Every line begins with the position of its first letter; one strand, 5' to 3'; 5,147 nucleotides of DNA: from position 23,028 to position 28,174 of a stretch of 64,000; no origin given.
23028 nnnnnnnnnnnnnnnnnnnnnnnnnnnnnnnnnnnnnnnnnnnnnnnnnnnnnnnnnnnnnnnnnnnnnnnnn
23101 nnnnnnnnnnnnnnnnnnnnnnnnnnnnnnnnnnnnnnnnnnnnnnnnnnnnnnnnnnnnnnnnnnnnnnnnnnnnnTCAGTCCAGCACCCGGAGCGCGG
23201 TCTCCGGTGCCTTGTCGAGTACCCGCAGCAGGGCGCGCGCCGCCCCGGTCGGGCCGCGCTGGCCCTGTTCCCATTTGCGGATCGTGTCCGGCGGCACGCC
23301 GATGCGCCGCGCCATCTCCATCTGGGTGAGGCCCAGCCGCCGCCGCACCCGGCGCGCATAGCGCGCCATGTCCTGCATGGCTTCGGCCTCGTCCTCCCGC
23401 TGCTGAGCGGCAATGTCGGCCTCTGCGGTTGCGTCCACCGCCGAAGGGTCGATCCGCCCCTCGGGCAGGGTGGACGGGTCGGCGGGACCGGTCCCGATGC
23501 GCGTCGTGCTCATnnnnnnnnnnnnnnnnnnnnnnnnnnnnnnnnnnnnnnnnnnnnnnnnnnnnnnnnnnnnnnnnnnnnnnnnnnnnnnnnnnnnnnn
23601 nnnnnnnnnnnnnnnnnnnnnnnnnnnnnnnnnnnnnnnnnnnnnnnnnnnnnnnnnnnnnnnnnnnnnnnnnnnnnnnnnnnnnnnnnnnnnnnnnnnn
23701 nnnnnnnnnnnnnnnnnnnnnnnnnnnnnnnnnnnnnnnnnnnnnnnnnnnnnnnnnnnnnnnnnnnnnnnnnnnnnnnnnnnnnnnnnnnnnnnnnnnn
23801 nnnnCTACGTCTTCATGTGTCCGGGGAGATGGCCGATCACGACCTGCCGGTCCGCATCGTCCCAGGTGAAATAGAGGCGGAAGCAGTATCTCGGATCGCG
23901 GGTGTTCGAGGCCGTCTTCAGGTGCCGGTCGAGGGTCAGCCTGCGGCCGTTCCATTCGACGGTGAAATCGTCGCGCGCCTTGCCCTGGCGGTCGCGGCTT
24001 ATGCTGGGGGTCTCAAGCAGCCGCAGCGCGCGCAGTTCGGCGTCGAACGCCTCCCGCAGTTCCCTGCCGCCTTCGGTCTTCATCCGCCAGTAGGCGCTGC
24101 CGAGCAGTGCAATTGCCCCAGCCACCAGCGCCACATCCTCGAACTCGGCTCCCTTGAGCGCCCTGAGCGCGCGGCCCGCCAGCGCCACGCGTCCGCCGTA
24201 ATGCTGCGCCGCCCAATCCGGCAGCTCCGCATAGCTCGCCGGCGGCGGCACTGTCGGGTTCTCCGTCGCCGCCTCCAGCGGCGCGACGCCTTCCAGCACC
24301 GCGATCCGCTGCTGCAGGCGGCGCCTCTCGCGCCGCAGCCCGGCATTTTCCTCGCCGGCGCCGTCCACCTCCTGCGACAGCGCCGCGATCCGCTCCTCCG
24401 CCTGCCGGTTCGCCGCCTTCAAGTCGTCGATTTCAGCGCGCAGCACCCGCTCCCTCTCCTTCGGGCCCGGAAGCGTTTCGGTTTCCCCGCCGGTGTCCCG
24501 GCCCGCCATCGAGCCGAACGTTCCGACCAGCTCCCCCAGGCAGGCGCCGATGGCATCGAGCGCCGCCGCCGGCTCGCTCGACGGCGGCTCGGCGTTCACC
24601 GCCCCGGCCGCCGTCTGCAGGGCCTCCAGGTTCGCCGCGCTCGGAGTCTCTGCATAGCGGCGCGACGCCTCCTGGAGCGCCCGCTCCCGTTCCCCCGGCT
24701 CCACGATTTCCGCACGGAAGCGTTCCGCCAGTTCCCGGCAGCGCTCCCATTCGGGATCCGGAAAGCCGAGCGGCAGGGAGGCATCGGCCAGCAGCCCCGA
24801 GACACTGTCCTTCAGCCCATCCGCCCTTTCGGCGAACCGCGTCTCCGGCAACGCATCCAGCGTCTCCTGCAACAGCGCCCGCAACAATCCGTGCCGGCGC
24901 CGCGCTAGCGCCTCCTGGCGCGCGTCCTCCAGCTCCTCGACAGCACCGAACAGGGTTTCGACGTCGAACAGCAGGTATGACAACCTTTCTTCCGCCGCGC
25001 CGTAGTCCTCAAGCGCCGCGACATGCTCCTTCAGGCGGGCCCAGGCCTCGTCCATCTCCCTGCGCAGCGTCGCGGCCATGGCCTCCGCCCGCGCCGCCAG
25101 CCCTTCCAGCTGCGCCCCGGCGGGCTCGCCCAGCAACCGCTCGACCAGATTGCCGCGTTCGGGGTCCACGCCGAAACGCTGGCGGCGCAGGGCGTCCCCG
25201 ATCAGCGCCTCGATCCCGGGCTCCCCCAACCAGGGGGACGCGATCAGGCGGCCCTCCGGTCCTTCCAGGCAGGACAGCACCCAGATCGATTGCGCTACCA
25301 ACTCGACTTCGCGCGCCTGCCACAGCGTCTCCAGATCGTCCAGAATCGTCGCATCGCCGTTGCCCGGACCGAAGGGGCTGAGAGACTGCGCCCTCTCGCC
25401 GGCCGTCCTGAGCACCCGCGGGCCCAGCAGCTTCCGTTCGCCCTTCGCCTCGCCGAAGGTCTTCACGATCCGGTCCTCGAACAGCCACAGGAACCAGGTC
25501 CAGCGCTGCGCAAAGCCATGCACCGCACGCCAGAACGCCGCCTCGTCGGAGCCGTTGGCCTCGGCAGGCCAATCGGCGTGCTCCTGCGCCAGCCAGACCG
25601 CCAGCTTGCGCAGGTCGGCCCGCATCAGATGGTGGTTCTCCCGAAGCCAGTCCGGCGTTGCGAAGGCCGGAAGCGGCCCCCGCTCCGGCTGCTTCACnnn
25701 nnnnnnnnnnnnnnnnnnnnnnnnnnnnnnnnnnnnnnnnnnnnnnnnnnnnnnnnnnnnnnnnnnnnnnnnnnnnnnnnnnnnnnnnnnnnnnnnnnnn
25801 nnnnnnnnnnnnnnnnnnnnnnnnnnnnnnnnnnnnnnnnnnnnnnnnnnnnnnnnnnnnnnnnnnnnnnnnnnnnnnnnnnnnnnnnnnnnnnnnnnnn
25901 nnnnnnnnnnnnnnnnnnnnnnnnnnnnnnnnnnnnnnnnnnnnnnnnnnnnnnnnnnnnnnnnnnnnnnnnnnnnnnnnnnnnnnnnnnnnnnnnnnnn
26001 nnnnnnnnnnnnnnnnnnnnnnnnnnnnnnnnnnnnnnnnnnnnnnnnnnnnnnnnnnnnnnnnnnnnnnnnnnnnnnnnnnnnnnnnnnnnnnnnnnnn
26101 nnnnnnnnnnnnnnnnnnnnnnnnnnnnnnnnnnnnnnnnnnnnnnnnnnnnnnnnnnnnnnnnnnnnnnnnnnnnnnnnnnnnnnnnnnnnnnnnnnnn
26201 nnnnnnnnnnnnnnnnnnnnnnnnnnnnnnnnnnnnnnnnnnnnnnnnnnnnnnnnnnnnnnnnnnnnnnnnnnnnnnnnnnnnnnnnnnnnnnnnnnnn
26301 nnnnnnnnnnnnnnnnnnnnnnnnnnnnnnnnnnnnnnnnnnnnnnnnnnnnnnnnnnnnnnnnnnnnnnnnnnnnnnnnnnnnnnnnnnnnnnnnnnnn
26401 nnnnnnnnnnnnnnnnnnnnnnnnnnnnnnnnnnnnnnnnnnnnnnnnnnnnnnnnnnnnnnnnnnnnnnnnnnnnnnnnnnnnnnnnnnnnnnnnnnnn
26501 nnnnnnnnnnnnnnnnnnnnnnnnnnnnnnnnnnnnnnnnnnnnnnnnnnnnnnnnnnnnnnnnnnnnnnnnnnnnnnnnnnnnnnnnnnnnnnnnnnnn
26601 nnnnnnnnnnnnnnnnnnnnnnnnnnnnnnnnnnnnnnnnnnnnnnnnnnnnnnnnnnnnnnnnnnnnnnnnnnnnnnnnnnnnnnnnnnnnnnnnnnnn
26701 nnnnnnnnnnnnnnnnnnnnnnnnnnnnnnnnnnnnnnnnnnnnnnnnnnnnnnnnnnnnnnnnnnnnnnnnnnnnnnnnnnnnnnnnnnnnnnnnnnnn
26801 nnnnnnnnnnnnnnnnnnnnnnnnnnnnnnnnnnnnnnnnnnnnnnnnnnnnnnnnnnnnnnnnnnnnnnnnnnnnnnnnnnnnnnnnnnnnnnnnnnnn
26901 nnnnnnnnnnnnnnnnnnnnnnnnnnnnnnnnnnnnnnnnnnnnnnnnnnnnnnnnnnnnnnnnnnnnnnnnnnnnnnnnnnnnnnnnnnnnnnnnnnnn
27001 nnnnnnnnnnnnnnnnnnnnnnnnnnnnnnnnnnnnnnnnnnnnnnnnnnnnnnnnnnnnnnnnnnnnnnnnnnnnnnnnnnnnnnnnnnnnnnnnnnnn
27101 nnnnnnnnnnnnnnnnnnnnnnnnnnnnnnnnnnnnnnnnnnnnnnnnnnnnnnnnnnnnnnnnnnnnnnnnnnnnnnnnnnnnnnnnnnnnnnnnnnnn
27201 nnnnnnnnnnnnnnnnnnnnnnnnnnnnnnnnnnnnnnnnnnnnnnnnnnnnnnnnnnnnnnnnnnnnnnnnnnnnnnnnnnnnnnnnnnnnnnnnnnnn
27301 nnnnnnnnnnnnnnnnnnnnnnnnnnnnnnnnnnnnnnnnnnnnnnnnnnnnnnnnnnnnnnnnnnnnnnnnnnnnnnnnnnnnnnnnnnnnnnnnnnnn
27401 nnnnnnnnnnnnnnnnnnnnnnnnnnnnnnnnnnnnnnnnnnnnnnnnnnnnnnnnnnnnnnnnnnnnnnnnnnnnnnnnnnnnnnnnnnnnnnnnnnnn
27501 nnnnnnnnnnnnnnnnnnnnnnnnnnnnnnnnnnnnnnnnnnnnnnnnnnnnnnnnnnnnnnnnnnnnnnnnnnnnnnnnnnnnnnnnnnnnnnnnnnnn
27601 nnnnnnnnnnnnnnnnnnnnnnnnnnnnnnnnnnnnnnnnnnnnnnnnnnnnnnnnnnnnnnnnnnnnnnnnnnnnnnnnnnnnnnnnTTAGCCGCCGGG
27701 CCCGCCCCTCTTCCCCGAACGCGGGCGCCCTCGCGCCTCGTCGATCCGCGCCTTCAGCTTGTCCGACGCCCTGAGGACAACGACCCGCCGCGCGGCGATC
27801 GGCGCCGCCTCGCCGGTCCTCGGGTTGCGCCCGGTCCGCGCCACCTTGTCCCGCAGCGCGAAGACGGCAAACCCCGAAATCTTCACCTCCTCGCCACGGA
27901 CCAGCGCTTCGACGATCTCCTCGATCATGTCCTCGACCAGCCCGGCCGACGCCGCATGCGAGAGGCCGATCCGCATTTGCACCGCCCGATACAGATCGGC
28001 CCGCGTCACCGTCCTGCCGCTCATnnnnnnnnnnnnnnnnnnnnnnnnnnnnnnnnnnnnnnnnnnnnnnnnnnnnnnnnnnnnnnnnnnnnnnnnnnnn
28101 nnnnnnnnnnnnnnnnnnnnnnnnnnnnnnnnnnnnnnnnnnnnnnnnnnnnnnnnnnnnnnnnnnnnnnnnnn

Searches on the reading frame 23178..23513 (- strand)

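Call 15: search_protein_families(library=pfam, proteins=[window:23178-23513:-], max_evalue=0.01)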
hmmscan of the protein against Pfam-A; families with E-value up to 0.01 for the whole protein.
window:23178-23513:- (111 aa): 8 families
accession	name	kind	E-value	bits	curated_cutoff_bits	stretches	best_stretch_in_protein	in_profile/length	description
PF13560.12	HTH_31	-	9.6e-11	42.3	27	1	49-100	2-55/64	Helix-turn-helix domain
PF01381.28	HTH_3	-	6.3e-09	36.2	23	1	54-90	2-38/55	Helix-turn-helix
PF15731.11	MqsA_antitoxin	-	3.3e-07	30.9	30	1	34-104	57-125/131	Antitoxin component of bacterial toxin-antitoxin system, MqsA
PF12844.13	HTH_19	-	8.9e-05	22.8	30.2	1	54-93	5-42/64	Helix-turn-helix domain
PF20432.4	Xre-like-HTH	-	9.2e-05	23.1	25.8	1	50-88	12-49/63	Antitoxin Xre-like helix-turn-helix domain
PF00376.29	MerR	-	0.0013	18.9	28.2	1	66-83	4-21/38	MerR family regulatory protein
PF13518.12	HTH_28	-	0.0059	17.1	25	1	61-83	12-34/52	Helix-turn-helix domain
PF13384.12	HTH_23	-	0.0065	16.7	24.6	0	56-89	14-47/50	Homeodomain-like domain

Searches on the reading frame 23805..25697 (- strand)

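Call 15: search_protein_families(library=pfam, proteins=[window:23805-25697:-], max_evalue=0.01)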
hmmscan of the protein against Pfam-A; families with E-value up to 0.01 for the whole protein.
window:23805-25697:- (630 aa): 2 families
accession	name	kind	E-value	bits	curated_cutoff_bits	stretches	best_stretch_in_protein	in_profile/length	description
PF14662.11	KASH_CCD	-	0.0022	18.4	43.3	1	421-466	8-53/191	Coiled-coil region of CCDC155 or KASH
PF06005.17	ZapB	-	0.0054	17.6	31.5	1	418-466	22-63/71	Cell division protein ZapB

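Call 46: search_protein_families(library=padloc, proteins=[window:23805-25694:-], max_evalue=0.01)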
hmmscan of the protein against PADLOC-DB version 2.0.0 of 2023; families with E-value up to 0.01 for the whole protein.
window:23805-25694:- (629 aa): 4 families
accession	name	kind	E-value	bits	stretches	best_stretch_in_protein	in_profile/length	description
PDLC04161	HEC-07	-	1.4e-57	193.9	1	415-629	335-550/553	-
PDLC04160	HEC-07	-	1.2e-31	107.8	1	431-627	356-552/557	-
PDLC04159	HEC-07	-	6.7e-31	105.6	1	413-628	313-527/531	-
PDLC04158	HEC-07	-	4.2e-09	33.4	1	412-627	316-521/526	-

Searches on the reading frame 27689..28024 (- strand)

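Call 3: search_protein_families(library=pfam, proteins=[window:27689-28024:-], max_evalue=0.1)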
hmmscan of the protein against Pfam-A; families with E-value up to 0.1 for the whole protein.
window:27689-28024:- (111 aa): 2 families
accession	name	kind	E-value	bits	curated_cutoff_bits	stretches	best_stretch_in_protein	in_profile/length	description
PF00216.26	Bac_DNA_binding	-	8e-23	80.9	22.4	1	7-94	2-89/90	Bacterial DNA-binding protein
PF18291.6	HU-HIG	-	1.1e-05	25.9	26.2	1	3-96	29-120/125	HU domain fused to wHTH, Ig, or Glycine-rich motif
